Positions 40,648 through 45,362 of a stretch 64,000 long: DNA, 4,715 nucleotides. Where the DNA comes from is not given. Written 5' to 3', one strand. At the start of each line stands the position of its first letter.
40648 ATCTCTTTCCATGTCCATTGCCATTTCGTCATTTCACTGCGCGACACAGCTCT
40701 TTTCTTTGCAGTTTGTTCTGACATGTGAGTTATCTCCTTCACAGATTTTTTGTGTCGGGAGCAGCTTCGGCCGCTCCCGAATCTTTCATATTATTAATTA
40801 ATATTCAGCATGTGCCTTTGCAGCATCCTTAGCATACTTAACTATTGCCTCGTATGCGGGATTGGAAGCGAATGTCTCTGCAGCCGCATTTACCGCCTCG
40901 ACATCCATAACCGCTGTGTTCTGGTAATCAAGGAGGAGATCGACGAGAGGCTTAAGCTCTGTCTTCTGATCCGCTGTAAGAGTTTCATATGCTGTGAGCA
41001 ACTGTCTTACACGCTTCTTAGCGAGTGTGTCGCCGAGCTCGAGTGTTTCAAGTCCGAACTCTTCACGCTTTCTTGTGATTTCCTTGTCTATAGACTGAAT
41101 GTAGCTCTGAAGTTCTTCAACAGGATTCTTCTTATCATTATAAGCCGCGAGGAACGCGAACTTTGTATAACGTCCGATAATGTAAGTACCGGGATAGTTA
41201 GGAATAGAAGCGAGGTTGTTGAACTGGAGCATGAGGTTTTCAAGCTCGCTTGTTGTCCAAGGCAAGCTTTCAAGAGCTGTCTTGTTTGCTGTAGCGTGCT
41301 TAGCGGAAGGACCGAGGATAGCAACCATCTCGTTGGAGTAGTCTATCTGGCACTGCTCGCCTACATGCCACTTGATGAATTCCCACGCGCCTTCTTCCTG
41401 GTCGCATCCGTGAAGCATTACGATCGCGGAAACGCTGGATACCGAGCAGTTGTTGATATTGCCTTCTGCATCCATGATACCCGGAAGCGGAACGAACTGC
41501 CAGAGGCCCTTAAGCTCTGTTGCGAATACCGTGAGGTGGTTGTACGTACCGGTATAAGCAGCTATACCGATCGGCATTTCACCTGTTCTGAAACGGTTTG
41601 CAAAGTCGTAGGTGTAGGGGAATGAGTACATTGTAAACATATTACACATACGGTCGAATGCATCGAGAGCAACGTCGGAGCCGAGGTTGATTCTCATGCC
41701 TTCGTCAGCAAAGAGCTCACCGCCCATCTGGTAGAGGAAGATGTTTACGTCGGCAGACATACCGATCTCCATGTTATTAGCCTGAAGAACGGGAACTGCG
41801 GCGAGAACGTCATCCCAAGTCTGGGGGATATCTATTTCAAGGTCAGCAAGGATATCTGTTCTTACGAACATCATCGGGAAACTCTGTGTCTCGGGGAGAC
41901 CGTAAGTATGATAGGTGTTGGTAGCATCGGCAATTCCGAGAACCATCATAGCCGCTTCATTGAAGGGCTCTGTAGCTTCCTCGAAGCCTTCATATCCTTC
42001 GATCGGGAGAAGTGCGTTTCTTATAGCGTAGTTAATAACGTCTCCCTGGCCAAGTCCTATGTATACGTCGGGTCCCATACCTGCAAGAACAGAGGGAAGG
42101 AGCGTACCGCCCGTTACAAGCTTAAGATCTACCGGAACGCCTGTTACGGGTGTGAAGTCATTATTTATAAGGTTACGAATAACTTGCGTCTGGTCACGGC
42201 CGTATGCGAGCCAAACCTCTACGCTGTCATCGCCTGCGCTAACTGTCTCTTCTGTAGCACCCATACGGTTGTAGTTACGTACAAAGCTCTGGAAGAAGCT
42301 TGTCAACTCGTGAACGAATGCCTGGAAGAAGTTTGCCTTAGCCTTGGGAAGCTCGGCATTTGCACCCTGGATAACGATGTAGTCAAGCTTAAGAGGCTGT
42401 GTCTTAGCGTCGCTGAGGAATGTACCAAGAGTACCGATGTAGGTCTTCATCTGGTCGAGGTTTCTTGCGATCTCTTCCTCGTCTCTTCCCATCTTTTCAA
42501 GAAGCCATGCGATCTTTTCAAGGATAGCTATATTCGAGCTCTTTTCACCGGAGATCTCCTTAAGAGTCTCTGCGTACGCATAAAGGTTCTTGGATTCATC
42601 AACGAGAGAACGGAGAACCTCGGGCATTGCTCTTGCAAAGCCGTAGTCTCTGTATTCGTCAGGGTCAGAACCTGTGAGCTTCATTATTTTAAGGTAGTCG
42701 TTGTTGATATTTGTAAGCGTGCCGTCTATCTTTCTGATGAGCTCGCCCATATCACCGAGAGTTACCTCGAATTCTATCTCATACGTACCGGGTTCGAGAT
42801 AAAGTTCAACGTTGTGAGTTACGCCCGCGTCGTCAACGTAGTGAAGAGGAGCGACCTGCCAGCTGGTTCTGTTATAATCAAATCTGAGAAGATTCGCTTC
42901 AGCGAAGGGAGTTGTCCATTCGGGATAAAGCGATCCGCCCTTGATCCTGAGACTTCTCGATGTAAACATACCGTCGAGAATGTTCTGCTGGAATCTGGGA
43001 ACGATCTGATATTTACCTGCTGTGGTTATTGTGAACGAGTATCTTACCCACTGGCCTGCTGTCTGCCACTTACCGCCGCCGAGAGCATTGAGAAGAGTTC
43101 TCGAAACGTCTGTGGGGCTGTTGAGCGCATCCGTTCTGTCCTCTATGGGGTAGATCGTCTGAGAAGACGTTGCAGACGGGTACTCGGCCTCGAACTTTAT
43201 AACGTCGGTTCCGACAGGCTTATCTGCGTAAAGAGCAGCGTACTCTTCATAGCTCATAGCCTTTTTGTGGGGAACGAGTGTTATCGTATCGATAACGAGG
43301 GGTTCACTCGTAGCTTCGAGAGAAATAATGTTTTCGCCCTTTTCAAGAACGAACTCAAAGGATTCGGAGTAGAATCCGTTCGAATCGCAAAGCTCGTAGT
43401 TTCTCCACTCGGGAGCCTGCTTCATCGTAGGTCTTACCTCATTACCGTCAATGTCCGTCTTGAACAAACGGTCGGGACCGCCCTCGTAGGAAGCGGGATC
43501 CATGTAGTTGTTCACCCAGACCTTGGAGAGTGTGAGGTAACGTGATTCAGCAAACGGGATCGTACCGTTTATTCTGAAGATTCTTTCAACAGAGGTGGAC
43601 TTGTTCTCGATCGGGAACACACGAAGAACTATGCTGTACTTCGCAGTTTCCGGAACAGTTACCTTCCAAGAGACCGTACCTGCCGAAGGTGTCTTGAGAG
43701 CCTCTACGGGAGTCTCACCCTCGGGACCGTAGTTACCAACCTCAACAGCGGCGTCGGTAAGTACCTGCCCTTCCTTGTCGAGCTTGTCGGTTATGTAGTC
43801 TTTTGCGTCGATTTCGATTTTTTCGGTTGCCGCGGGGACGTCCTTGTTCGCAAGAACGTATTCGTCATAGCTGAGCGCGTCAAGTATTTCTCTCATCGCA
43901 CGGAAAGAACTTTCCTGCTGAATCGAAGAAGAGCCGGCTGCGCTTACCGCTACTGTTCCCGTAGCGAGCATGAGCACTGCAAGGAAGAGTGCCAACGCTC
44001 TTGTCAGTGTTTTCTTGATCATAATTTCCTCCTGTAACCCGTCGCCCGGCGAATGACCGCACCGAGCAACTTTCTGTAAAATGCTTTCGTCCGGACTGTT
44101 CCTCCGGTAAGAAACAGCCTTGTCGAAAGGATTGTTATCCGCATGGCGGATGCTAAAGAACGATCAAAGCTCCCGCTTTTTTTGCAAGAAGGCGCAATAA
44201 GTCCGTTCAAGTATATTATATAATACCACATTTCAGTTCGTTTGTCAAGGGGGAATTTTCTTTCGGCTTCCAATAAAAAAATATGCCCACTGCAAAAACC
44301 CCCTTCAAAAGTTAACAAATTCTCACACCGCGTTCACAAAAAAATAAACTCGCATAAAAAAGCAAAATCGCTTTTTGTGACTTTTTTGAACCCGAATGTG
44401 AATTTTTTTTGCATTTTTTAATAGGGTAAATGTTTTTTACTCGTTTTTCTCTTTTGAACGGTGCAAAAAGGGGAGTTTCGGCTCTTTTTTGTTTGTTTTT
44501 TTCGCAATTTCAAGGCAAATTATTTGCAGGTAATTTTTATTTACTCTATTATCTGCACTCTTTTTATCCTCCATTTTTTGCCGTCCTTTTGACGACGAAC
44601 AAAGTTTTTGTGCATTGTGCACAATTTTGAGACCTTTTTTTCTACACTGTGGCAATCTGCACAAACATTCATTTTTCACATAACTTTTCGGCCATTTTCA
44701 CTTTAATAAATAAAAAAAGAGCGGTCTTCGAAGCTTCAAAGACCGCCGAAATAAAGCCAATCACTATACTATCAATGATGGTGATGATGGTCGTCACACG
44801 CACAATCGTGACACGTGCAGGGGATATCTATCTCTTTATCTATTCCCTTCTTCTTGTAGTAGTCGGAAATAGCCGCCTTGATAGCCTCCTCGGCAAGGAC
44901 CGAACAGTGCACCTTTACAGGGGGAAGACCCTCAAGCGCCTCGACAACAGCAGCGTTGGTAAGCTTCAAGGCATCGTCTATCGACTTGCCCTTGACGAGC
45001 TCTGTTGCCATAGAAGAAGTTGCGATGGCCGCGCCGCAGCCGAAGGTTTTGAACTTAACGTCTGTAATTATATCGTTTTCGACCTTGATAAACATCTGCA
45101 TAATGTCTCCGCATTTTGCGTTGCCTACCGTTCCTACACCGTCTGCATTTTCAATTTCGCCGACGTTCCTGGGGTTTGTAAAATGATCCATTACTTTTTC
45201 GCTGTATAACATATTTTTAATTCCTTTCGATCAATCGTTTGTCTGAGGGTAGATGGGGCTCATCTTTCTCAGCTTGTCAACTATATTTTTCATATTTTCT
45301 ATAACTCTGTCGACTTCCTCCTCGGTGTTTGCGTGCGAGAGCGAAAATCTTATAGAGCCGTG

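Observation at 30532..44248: One ~13.7-kb operon: a CBM-fused binding protein, two complete ABC permease pairs, an NHL-TPR-Yip1 membrane protein and a 1306-aa secreted giant, with no ATPase or regulator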

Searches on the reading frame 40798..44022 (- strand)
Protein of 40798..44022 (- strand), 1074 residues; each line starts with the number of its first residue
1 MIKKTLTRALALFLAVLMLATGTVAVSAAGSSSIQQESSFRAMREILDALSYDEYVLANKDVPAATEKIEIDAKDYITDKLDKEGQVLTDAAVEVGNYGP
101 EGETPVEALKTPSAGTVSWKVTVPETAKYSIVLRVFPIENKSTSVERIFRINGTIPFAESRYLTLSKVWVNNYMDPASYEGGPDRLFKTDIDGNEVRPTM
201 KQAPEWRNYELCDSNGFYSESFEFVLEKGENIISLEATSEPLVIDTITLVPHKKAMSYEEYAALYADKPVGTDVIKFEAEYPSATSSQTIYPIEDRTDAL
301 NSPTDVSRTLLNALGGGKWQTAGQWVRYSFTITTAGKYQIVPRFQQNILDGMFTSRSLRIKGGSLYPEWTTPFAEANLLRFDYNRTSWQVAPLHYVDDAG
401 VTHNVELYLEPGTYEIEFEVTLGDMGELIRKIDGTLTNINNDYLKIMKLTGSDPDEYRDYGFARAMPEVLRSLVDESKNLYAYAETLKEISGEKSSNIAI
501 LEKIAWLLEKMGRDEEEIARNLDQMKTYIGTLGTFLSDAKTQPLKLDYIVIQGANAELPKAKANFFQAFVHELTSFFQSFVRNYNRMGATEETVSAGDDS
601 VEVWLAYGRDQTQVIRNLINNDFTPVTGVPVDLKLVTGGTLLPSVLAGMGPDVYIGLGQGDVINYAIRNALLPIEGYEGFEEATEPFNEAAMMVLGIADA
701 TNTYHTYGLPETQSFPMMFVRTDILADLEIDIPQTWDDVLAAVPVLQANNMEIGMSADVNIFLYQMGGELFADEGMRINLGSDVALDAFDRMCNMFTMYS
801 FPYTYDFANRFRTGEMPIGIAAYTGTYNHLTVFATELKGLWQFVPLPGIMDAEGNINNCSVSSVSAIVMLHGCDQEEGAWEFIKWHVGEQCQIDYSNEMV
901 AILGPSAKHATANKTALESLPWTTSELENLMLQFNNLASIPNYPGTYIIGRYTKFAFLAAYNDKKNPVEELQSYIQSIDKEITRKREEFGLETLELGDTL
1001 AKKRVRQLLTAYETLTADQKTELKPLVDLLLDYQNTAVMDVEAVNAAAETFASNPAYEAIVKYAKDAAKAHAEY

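Call 3: search_protein_families(library=pfam, proteins=[window:40798-44022:-], max_evalue=0.01)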
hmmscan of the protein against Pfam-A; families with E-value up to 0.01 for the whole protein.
window:40798-44022:- (1074 aa): 3 families
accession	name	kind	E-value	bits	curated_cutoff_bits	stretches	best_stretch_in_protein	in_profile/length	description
PF01547.30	SBP_bac_1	-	4.8e-18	66.6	26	1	614-885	9-299/307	Bacterial extracellular solute-binding protein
PF13416.11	SBP_bac_8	-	2.1e-16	61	27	1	645-912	32-267/279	Bacterial extracellular solute-binding protein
PF16990.11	CBM_35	-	0.0018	19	28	0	84-143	6-65/121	Carbohydrate binding module (family 35)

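Call 4: search_protein_families(library=ncbifam, proteins=[window:40798-44022:-], max_evalue=0.01)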
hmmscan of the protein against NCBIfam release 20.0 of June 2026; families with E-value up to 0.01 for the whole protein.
window:40798-44022:- (1074 aa): 0 families

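Call 11: search_solved_structures(query=window:40798-44022:-, max_evalue=1)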
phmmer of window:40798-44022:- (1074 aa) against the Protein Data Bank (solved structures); distinct sequences matched with E-value up to 1: 4.
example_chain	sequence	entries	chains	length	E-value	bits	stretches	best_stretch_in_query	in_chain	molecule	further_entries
4ow2_A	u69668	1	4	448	0.081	13.9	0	902-945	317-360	Yop effector YopM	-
2vzp_A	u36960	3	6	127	0.38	11.7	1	85-157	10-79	EXO-BETA-D-GLUCOSAMINIDASE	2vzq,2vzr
4r9f_A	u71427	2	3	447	0.49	11.3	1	639-739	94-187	MBP1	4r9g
1g9u_A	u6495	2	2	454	0.65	10.9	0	901-972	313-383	OUTER PROTEIN YOPM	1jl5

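Call 45: find_homologous_proteins(query=window:40798-44022:-, max_evalue=0.00001)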
Query window:40798-44022:- (1074 aa): 514 proteins with E <= 0.00001 among 8000 candidates; the best 120 are listed.
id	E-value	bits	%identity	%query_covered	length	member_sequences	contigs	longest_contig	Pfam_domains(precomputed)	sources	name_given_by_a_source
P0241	0.0e+0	2420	99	100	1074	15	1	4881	PF13416.12,PF01547.31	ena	-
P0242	0.0e+0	2135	86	100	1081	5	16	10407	PF13416.12,PF01547.31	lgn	-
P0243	0.0e+0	1803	74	100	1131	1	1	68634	PF01547.31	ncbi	-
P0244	0.0e+0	1779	74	100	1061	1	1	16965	PF01547.31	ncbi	-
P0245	0.0e+0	1776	74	100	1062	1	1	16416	PF01547.31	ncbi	-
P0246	0.0e+0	1775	73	100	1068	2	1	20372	PF13416.12,PF01547.31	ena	-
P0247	0.0e+0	1770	73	100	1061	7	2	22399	PF13416.12,PF01547.31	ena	-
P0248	0.0e+0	1759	72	100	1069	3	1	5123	PF13416.12,PF01547.31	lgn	-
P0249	0.0e+0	1759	73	100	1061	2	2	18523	PF01547.31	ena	-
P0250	0.0e+0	1742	72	100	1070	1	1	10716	PF01547.31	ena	-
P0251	0.0e+0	1424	46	86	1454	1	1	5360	-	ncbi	-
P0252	0.0e+0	1392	64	92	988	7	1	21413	PF13416.12,PF01547.31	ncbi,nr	ncbi:MAG: extracellular solute-binding protein [Clostridia bacterium]|nr:extracellular solute-bindin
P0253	0.0e+0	1383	64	93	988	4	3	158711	PF13416.12,PF01547.31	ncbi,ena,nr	ncbi:MAG: extracellular solute-binding protein [Clostridia bacterium]|nr:extracellular solute-bindin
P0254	0.0e+0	1381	62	94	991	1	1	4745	PF13416.12,PF01547.31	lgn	-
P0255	0.0e+0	1378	63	93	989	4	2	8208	PF13416.12,PF01547.31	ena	-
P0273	0.0e+0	1292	56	100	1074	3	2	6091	PF01547.31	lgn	-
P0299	0.0e+0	1261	55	100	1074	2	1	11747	PF01547.31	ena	-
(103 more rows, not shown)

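Call 66: predict_structure(alignment_id=A3)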
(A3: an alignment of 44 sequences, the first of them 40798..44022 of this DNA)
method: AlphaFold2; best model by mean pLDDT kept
length: 1074 residues; sequences in the alignment: 44
mean_pLDDT: 78.2   pTM: 0.74
mean pLDDT of the five models: 78.2, 75.4, 74.9, 73.8, 67.0
residues with pLDDT >= 90: 171; 70-90: 656; 50-70: 213; < 50: 34
segments of 3 or more residues with pLDDT < 50: 1-3, 20-38, 311-318
pLDDT, mean of each block of 10 residues (from residue 1): 52 62 38 41 64 85 91 88 73 87 88 88 92 89 82 83 79 66 63 68 86 74 91 87 93 87 92 81 68 53 53 44 78 92 72 76 86 88 73 86 91 88 76 83 82 74 85 90 83 73 88 83 80 73 73 87 71 66 57 58 80 79 80 73 69 83 66 89 89 78 83 89 84 85 81 75 76 59 78 69 65 83 83 72 87 83 87 85 92 84 74 86 82 84 66 77 77 82 76 73 89 90 89 83 90 88 87 71
secondary structure, 60 per line:
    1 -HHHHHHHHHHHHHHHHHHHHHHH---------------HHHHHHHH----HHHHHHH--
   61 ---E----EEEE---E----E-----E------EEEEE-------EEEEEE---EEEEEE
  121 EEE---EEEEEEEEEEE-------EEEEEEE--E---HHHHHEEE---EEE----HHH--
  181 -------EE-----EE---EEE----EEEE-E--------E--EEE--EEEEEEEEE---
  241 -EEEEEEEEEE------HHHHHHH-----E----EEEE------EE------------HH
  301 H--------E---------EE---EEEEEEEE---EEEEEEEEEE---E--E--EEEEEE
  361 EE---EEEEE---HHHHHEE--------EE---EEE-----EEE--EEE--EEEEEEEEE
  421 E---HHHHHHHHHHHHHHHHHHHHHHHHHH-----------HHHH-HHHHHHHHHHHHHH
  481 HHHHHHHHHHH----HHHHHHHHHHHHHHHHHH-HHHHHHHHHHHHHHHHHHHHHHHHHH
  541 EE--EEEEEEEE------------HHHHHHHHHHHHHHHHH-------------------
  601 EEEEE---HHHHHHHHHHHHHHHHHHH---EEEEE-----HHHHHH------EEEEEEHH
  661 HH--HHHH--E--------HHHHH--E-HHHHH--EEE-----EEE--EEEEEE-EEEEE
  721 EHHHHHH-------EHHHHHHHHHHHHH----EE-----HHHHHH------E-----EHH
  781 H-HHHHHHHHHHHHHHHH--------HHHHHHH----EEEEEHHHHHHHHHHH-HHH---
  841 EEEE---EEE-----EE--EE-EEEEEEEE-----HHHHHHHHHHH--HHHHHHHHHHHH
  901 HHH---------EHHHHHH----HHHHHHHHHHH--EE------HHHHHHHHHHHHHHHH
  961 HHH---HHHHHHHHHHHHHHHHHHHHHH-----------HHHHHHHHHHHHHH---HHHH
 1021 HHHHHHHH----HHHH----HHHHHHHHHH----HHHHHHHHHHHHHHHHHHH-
elements in order (helices of 4 or more, strands of 3 or more residues): H2-24 H40-47 H52-58 E69-72 E94-98 E106-111 E115-123 E127-137 E145-151 H158-162 E163-165 E169-171 E200-202 E207-210 E224-226 E229-237 E242-251 H258-264 E275-278 E325-332 E336-345 E355-362 E366-370 H374-378 E394-396 E402-404 E407-409 E412-421 H425-450 H462-465 H467-491 H496-513 H515-540 E545-552 H565-581 E601-605 H609-627 E631-635 H641-646 E653-658 H659-662 H665-668 H680-684 H689-693 E696-698 E704-706 E709-714 E716-721 H722-727 H736-748 H760-765 H783-798 H807-813 E818-822 H823-833 E841-844 E848-850 E863-870 H876-886 H889-903 H914-919 H924-934 H945-963 H967-988 H1000-1013 H1017-1028 H1033-1036 H1041-1050 H1055-1073

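Call 67: search_protein_families(library=pfam, alignment_id=A3, max_evalue=0.01)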
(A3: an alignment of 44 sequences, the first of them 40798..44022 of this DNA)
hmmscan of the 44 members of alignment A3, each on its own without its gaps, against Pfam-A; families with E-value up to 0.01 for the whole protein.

A. member 1, window:40798-44022:- (1074 aa): 3 families
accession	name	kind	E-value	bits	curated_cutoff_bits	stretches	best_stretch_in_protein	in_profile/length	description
PF01547.30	SBP_bac_1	-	4.8e-18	66.6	26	1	614-885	9-299/307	Bacterial extracellular solute-binding protein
PF13416.11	SBP_bac_8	-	2.1e-16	61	27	1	645-912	32-267/279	Bacterial extracellular solute-binding protein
PF16990.11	CBM_35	-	0.0018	19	28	0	84-143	6-65/121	Carbohydrate binding module (family 35)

B. families by the number of members that match (of 44 scanned): 6 families
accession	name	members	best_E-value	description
PF01547.30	SBP_bac_1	29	3.4e-21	Bacterial extracellular solute-binding protein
PF13416.11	SBP_bac_8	28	4.4e-20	Bacterial extracellular solute-binding protein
PF25275.1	Golvesin_C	15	0.00014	Golvesin C-terminal domain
PF16990.11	CBM_35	8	0.0018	Carbohydrate binding module (family 35)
PF18430.7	DBD_HTH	1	0.0069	Putative DNA-binding domain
PF14591.11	AF0941-like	1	0.0094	AF0941-like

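Call 69: fold_search(model_id=the predicted structure, library=pdb)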
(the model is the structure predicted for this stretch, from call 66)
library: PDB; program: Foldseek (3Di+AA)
matches with E <= 10: 1441; with E <= 0.001: 897
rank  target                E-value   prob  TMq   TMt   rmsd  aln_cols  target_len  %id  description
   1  5ci5_B                5.2e-15  1.00  0.29  0.72   4.6       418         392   17  Crystal Structure of an ABC transporter Solute Binding Protein from Thermotoga Lettingae TMO (Tlet_1705, TARGET EFI-51 (released 2015-07-22)
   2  3uor_B                3.8e-14  1.00  0.31  0.79   3.5       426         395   17  The structure of the sugar-binding protein MalE from the phytopathogen Xanthomonas citri (released 2011-12-14)
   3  7vfq_B                3.8e-14  1.00  0.28  0.68   6.4       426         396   16  Wild type GltA from Bifidobacterium infantis JCM 1222 complexed with lacto-N-tetraose (released 2022-09-14)
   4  5ci5_A                5.5e-14  1.00  0.29  0.72   4.5       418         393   16  Crystal Structure of an ABC transporter Solute Binding Protein from Thermotoga Lettingae TMO (Tlet_1705, TARGET EFI-51 (released 2015-07-22)
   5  5yse_A                7.9e-14  1.00  0.30  0.78   3.9       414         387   18  Crystal structure of beta-1,2-glucooligosaccharide binding protein in complex with sophorotetraose (released 2018-05-02)
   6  5ysf_A                8.6e-14  1.00  0.31  0.79   3.8       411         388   18  Crystal structure of beta-1,2-glucooligosaccharide binding protein in complex with sophoropentaose (released 2018-05-02)
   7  3uor_A                1.4e-13  1.00  0.31  0.79   3.5       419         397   16  The structure of the sugar-binding protein MalE from the phytopathogen Xanthomonas citri (released 2011-12-14)
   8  4r0y_A                1.4e-13  1.00  0.29  0.63  11.0       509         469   12  Structure of Maltose-binding Protein Fusion with the C-terminal GH1 domain of Guanylate Kinase-associated Protein from (released 2014-09-10)
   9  5ysd_B                1.7e-13  1.00  0.30  0.76   3.9       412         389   18  Crystal structure of beta-1,2-glucooligosaccharide binding protein in complex with sophorotriose (released 2018-05-02)
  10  7vfq_C                2.0e-13  1.00  0.28  0.66   5.5       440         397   15  Wild type GltA from Bifidobacterium infantis JCM 1222 complexed with lacto-N-tetraose (released 2022-09-14)
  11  7c19_A                2.2e-13  1.00  0.29  0.72   4.4       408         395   16  Crystal structure of a dinucleotide-binding protein (Y224A/Y246A) of ABC transporter endogenously bound to uridylyl-3' (released 2021-03-10)
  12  3k01                  2.7e-13  1.00  0.31  0.80   4.1       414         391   12  Crystal structures of the GacH receptor of Streptomyces glaucescens GLA.O in the unliganded form and in complex with aca (released 2010-02-16)
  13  5ysb_A                2.9e-13  1.00  0.30  0.79   3.4       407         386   19  Crystal structure of beta-1,2-glucooligosaccharide binding protein in ligand-free form (released 2018-05-02)
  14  9xf5_A                2.9e-13  1.00  0.29  0.73   4.6       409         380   17  Cycloisomaltooligosaccharide binding protein in complex with cycloisomaltooctaose (released 2026-03-25)
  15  5yse_B                3.1e-13  1.00  0.30  0.77   3.7       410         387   18  Crystal structure of beta-1,2-glucooligosaccharide binding protein in complex with sophorotetraose (released 2018-05-02)
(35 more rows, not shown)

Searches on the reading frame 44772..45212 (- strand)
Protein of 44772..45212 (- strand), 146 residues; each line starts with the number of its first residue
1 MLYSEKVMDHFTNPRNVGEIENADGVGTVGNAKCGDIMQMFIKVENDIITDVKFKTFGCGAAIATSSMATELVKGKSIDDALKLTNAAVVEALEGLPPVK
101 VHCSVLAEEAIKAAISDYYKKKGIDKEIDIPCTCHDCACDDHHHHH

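Call 7: search_protein_families(library=pfam, proteins=[window:44772-45212:-], max_evalue=0.001)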
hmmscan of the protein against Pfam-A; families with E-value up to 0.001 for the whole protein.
window:44772-45212:- (146 aa): 1 family
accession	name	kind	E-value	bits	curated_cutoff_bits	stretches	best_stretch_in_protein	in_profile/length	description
PF01592.21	NifU_N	-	1.3e-51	174.4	22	1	3-122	2-124/127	NifU-like N terminal domain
